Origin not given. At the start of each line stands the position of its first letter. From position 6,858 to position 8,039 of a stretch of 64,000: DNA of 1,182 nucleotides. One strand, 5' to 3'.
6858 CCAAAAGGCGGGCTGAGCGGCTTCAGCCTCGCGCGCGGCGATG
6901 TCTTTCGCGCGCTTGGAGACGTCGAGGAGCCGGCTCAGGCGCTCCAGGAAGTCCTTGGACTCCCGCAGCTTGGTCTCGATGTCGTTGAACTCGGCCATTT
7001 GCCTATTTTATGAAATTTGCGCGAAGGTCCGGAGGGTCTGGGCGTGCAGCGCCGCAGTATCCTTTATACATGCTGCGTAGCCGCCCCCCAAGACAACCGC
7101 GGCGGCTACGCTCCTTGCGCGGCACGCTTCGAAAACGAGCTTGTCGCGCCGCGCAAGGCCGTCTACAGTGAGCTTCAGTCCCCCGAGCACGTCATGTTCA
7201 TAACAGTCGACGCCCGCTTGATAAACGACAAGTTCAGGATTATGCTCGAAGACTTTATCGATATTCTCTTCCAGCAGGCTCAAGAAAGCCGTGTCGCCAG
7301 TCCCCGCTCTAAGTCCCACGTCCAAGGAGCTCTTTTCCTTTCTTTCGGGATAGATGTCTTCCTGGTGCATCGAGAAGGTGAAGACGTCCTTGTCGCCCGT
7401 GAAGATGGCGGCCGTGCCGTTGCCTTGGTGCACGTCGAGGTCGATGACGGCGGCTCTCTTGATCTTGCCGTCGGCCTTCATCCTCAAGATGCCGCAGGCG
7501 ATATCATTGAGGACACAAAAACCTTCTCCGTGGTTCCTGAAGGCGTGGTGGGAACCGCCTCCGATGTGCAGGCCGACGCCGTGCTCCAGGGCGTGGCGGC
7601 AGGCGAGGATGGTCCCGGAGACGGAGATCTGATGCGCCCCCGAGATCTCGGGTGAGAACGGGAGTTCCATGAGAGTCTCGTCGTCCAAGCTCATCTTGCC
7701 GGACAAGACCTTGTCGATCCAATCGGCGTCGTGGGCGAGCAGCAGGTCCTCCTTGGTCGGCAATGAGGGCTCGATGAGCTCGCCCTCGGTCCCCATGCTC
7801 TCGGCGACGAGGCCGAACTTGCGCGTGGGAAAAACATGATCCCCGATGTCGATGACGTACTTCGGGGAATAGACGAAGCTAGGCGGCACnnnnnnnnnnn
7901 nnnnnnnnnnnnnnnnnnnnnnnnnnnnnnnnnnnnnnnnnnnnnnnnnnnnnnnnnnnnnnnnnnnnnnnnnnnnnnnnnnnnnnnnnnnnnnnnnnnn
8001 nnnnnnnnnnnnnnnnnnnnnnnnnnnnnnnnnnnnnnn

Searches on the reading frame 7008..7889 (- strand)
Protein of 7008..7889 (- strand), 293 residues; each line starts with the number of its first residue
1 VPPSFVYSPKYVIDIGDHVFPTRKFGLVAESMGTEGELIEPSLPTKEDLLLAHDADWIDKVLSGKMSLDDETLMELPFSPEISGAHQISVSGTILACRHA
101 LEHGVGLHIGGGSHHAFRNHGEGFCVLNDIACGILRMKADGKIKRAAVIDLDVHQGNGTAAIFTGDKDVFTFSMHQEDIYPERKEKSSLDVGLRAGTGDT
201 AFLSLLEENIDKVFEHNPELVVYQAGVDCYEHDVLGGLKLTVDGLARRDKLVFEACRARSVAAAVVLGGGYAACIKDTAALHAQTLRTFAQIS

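Call 48: search_protein_families(library=pfam, proteins=[window:7008-7889:-], max_evalue=0.000001)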
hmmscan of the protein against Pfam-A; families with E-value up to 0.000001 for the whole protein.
window:7008-7889:- (293 aa): 1 family
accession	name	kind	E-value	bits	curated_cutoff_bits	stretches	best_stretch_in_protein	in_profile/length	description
PF00850.24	Hist_deacetyl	-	6e-55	187.1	27.9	1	32-273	20-284/298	Histone deacetylase domain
